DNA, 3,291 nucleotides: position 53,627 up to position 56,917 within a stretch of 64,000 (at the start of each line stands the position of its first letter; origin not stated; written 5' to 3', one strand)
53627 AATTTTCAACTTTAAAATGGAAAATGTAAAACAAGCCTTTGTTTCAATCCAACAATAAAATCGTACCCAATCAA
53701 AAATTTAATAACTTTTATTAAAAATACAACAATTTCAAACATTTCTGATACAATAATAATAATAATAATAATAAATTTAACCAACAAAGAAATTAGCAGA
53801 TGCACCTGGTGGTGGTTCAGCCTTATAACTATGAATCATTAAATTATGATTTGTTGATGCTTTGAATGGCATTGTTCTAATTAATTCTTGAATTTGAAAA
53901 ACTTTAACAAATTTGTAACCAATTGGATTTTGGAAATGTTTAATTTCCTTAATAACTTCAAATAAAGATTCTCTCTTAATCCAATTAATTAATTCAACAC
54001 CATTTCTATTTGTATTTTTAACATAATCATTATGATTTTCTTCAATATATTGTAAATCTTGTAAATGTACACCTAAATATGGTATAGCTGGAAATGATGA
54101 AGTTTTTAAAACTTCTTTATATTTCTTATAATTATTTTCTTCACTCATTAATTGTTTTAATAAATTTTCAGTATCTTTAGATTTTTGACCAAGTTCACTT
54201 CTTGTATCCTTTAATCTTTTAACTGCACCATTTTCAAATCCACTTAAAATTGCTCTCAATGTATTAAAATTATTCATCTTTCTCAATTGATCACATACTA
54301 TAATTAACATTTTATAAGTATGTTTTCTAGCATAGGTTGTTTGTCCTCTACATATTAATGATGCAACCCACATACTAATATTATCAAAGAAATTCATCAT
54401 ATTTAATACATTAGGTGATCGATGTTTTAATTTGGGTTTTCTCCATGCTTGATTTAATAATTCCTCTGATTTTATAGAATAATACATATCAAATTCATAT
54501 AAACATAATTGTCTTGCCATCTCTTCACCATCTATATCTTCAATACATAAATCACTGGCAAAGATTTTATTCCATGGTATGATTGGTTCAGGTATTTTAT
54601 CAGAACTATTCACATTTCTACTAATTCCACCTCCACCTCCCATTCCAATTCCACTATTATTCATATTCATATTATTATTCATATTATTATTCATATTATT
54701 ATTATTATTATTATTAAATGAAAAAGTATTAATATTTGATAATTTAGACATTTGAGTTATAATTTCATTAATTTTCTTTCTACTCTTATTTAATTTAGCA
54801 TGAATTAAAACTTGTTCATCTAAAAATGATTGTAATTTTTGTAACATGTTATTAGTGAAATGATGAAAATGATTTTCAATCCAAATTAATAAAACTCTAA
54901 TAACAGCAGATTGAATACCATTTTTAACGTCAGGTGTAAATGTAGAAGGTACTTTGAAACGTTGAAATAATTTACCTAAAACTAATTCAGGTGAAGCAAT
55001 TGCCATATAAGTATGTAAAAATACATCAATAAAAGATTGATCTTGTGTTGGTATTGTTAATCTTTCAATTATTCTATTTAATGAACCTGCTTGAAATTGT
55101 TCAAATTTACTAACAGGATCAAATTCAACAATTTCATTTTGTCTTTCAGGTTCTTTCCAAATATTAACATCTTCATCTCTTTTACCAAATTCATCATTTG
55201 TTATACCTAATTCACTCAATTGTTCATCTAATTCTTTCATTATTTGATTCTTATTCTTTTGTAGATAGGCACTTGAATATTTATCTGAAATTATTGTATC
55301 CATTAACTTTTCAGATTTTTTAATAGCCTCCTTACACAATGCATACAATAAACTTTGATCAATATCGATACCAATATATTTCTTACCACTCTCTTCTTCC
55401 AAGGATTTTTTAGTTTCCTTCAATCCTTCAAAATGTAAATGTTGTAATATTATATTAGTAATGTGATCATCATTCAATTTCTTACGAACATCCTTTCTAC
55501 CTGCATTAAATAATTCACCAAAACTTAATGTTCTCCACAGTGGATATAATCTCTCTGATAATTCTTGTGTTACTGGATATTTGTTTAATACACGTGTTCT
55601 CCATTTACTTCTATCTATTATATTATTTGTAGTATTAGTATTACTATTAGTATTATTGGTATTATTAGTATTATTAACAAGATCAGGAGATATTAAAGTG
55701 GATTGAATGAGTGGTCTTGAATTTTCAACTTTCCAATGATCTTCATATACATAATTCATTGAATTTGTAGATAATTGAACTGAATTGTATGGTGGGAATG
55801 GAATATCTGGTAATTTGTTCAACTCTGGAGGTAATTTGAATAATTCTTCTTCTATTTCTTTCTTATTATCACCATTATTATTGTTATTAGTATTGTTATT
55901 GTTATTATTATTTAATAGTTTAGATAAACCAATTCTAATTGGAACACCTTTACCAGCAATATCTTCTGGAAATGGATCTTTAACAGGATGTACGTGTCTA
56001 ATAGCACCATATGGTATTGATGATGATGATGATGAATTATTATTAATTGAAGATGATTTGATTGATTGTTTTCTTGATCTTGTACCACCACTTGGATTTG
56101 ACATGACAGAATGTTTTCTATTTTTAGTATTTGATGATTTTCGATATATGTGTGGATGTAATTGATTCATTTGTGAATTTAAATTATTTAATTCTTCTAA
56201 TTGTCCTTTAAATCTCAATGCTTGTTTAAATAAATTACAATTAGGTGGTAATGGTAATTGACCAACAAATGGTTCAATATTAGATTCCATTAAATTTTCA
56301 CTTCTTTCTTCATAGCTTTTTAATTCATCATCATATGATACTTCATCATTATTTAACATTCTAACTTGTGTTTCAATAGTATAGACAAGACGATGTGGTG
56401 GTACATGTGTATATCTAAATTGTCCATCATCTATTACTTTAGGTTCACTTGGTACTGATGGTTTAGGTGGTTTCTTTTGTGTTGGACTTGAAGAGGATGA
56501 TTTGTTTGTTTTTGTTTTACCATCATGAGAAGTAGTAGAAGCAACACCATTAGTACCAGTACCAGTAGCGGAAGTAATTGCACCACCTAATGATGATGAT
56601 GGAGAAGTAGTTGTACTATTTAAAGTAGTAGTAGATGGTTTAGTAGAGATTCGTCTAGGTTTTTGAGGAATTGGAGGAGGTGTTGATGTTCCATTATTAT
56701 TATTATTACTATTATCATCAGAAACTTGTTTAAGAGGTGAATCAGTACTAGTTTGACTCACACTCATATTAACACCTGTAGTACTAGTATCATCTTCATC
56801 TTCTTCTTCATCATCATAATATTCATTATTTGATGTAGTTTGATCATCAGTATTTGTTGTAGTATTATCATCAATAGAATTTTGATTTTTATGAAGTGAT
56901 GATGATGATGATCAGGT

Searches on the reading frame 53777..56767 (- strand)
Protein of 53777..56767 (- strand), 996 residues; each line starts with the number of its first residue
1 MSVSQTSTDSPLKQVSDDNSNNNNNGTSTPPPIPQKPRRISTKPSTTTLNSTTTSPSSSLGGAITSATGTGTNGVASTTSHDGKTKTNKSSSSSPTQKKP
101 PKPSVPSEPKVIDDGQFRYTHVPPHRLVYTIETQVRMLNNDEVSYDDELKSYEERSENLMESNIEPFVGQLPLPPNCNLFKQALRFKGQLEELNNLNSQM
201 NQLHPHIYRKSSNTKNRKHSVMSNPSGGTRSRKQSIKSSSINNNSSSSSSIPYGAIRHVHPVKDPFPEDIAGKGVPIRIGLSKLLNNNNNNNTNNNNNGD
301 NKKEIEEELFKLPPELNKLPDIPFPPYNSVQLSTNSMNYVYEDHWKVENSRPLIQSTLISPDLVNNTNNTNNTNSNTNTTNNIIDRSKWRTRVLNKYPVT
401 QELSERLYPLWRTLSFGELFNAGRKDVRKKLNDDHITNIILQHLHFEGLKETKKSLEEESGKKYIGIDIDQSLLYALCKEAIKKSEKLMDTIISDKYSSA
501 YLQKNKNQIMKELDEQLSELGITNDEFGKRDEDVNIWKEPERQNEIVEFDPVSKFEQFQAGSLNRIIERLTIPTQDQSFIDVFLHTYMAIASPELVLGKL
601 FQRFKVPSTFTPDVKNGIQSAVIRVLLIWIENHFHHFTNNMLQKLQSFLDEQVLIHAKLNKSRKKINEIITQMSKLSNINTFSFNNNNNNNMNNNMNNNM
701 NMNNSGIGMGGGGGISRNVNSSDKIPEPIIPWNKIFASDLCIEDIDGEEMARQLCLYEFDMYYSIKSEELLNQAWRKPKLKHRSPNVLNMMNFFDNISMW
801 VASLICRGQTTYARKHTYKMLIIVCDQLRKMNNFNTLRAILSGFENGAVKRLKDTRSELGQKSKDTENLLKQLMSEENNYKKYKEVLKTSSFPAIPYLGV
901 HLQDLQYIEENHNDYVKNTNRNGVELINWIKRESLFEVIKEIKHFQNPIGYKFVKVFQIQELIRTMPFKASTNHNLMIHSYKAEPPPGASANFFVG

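Call 55: search_protein_families(library=pfam, proteins=[window:53777-56767:-], max_evalue=0.001)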
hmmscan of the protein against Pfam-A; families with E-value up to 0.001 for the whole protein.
window:53777-56767:- (996 aa): 2 families
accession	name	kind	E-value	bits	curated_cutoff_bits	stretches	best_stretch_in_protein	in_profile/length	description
PF00617.24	RasGEF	-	5.6e-51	173.4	23.1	1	749-932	1-180/181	RasGEF domain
PF00618.25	RasGEF_N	-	4.2e-16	59.5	28.3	1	558-648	2-106/106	RasGEF N-terminal motif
